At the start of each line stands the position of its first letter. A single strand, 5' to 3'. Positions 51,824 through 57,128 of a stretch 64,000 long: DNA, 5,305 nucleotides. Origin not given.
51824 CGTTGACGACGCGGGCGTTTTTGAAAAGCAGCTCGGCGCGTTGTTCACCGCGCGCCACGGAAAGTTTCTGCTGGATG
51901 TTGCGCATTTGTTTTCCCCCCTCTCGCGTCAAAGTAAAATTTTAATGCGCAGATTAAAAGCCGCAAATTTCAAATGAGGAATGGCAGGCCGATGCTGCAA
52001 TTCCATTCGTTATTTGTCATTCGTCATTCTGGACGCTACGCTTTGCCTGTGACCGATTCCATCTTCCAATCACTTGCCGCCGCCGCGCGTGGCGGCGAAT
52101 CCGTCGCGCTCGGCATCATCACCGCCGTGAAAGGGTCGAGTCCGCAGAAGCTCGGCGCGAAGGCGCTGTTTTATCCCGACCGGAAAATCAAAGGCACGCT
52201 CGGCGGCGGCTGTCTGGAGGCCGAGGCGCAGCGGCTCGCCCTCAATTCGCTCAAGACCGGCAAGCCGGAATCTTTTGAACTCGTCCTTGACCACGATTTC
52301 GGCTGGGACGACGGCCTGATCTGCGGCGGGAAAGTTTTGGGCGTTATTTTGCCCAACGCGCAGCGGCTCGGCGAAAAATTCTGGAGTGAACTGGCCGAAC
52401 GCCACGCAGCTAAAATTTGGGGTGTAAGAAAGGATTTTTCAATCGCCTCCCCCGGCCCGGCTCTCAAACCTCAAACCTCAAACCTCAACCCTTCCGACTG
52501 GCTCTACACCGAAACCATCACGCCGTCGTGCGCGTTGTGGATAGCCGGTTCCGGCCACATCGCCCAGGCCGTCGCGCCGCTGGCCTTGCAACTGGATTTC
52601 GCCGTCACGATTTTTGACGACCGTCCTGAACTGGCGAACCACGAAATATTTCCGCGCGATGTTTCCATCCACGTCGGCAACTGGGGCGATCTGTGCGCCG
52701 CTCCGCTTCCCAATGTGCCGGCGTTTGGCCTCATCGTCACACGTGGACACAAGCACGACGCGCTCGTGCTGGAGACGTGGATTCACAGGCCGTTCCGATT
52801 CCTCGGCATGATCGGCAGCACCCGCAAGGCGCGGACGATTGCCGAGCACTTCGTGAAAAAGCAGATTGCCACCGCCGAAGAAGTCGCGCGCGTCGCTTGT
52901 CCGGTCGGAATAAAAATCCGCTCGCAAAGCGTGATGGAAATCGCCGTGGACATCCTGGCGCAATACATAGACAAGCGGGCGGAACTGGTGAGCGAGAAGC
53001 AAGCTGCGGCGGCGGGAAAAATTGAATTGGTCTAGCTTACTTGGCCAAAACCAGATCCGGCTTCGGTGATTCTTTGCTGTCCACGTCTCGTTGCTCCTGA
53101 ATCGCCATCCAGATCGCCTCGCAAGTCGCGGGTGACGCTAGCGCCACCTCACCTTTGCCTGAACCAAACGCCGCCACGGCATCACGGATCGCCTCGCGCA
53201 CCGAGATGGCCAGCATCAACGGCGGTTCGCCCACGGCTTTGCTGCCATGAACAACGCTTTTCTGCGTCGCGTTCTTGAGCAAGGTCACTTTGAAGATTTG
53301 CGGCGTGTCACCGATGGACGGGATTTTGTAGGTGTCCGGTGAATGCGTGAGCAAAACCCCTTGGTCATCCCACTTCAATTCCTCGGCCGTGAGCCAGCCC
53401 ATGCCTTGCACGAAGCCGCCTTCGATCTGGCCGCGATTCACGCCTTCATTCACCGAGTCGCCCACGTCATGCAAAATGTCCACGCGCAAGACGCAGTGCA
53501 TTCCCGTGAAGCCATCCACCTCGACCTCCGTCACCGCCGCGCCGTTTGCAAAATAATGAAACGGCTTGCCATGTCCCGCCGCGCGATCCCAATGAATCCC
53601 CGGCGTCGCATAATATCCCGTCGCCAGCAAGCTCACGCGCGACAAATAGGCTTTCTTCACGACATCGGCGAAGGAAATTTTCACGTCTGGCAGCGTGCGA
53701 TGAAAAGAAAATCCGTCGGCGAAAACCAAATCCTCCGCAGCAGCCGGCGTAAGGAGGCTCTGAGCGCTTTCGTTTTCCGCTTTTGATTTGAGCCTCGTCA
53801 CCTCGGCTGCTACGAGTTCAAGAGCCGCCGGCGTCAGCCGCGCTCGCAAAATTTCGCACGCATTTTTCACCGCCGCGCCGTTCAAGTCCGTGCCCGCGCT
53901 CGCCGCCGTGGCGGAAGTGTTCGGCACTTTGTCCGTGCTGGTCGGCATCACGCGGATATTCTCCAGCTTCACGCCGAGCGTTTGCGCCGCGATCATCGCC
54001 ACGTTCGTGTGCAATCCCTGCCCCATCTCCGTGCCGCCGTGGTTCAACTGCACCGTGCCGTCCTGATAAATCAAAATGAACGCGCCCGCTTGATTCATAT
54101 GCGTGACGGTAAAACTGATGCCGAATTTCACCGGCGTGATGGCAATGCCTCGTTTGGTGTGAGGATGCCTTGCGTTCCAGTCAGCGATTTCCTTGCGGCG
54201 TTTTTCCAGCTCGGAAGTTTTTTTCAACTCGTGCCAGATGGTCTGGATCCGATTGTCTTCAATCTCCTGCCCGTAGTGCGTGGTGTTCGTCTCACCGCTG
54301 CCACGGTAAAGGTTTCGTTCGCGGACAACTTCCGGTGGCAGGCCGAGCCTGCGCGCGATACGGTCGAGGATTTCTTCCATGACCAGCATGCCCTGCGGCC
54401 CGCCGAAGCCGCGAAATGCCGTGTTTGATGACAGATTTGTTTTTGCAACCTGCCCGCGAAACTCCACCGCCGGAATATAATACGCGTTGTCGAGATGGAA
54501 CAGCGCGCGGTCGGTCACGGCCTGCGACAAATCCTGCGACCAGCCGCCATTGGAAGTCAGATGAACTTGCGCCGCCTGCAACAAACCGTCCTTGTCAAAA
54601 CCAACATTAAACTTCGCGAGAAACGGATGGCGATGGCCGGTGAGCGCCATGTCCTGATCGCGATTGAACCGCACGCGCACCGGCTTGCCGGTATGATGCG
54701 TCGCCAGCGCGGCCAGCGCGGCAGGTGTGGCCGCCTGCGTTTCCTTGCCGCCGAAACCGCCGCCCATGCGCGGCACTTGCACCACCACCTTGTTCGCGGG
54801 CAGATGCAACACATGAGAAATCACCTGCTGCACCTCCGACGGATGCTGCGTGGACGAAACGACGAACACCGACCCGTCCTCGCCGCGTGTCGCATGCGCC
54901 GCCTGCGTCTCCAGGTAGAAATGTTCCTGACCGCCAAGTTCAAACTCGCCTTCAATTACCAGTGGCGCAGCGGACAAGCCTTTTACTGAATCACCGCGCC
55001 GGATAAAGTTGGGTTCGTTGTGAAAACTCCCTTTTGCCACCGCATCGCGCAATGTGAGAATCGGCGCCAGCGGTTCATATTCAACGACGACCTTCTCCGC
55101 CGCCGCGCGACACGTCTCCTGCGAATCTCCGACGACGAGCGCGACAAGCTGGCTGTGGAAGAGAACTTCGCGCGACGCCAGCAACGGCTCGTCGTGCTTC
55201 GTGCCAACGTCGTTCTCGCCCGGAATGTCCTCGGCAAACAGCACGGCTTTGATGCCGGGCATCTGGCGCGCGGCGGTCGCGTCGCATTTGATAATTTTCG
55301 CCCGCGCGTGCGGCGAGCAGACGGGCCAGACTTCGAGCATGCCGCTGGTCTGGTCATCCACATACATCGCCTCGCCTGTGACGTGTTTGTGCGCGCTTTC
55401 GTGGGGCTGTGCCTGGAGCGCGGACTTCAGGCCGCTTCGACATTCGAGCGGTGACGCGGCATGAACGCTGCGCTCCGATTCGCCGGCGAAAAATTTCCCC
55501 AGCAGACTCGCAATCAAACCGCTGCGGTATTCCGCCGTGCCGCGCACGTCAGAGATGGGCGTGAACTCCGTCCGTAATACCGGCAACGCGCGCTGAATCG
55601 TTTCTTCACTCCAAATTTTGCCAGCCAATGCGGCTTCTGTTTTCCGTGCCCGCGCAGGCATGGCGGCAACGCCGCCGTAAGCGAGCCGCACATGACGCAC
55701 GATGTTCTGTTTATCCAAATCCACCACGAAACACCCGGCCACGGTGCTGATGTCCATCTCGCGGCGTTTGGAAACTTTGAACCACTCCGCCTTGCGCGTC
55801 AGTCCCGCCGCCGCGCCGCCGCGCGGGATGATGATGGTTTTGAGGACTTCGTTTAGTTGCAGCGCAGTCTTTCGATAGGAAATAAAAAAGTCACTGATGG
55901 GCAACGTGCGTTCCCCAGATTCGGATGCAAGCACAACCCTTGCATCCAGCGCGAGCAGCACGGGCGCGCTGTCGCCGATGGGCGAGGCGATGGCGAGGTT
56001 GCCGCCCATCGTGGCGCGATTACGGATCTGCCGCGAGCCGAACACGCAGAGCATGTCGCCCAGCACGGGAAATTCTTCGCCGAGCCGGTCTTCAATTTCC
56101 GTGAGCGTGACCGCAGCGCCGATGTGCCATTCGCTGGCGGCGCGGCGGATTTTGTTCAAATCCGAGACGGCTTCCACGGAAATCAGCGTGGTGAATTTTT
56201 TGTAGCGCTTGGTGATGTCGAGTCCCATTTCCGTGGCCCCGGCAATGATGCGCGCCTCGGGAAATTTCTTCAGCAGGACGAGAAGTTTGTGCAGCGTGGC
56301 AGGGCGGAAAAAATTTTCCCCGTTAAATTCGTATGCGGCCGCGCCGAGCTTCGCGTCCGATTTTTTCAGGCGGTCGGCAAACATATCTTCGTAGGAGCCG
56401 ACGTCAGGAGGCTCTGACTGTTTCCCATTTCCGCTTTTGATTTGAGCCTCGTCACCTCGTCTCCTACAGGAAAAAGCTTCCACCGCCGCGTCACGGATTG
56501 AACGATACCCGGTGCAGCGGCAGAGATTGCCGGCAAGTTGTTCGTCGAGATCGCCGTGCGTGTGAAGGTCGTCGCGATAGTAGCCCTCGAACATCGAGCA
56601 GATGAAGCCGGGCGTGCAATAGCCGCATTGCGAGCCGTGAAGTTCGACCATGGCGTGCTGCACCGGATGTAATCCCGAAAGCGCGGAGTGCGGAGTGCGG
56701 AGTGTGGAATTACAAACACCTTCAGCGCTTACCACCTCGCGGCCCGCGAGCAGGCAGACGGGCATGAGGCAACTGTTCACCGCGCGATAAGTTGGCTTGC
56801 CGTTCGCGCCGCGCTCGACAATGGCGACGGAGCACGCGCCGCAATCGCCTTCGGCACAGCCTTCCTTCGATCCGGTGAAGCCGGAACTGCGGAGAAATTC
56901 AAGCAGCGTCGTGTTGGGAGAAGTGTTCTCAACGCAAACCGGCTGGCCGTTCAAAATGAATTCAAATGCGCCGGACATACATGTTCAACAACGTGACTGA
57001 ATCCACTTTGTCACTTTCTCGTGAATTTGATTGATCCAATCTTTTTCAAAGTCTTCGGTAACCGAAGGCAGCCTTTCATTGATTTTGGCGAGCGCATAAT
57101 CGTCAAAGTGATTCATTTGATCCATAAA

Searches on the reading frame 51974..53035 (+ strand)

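Call 52: search_protein_families(library=pfam, proteins=[window:51974-53035:+], max_evalue=0.0001)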
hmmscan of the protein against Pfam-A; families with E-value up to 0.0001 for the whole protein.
window:51974-53035:+ (353 aa): 2 families
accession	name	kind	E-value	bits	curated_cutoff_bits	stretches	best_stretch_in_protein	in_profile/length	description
PF13478.12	XdhC_C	-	1.8e-31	109.7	29.7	1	188-330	1-124/125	XdhC Rossmann domain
PF02625.21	XdhC_CoxI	-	9.4e-18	64.4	24.3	1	38-99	2-63/68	XdhC and CoxI family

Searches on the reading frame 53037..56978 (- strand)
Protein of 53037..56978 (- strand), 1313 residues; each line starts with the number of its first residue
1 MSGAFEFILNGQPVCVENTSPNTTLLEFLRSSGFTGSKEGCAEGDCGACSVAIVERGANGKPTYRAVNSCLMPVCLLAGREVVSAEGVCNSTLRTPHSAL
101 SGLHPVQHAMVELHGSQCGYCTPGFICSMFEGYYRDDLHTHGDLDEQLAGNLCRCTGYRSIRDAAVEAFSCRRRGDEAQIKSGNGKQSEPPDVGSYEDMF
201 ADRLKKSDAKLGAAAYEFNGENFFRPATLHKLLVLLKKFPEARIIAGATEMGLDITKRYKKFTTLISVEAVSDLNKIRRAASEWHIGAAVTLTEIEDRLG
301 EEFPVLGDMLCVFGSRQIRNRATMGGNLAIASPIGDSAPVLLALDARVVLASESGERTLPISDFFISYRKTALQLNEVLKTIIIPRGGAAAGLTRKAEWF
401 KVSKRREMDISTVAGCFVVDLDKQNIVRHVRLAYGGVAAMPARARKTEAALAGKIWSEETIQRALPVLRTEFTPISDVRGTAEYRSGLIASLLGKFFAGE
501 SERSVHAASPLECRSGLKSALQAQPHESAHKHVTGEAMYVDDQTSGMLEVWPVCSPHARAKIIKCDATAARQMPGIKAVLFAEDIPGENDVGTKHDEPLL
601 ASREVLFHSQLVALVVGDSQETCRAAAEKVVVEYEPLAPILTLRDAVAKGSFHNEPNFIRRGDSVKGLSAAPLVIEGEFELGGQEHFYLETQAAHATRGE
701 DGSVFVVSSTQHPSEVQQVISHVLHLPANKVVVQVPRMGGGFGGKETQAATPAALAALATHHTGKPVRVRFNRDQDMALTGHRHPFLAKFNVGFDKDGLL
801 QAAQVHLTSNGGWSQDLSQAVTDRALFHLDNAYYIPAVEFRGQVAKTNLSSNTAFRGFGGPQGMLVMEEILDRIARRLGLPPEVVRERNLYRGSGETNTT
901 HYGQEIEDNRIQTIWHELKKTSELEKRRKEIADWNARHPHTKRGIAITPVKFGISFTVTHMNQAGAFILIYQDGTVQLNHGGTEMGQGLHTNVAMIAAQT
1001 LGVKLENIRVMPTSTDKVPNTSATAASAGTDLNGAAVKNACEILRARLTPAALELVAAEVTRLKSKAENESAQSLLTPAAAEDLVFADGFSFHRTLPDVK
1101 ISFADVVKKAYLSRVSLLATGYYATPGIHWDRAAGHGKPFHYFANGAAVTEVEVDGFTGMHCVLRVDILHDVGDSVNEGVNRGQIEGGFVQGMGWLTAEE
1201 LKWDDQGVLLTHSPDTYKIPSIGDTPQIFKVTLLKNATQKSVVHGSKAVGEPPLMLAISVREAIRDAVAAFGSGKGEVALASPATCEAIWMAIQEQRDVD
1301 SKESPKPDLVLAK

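Call 52: search_protein_families(library=pfam, proteins=[window:53037-56978:-], max_evalue=0.0001)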
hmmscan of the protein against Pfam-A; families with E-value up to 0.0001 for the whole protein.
window:53037-56978:- (1313 aa): 7 families
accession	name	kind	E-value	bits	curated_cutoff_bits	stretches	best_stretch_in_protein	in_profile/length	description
PF20256.3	MoCoBD_2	-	1.1e-93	314.3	27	1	918-1226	2-283/283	Molybdopterin cofactor-binding domain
PF02738.23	MoCoBD_1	-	1.6e-88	296.3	27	1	655-890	6-244/244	Molybdopterin cofactor-binding domain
PF00941.27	FAD_binding_5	-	2e-48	164.9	27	1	223-386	5-169/170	FAD binding domain in molybdopterin dehydrogenase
PF03450.22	CO_deh_flav_C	-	4.8e-33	113.8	25.5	1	400-497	3-99/102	CO dehydrogenase flavoprotein C-terminal domain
PF01799.25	Fer2_2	-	1.7e-23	83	30.3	1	101-165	10-74/75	[2Fe-2S] binding domain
PF01315.27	Ald_Xan_dh_C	-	5.3e-22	78.7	31.3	1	534-637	1-109/110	Aldehyde oxidase and xanthine dehydrogenase, a/b hammerhead domain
PF00111.32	Fer2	-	5.3e-07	29.9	21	1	8-74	2-76/77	2Fe-2S iron-sulfur cluster binding domain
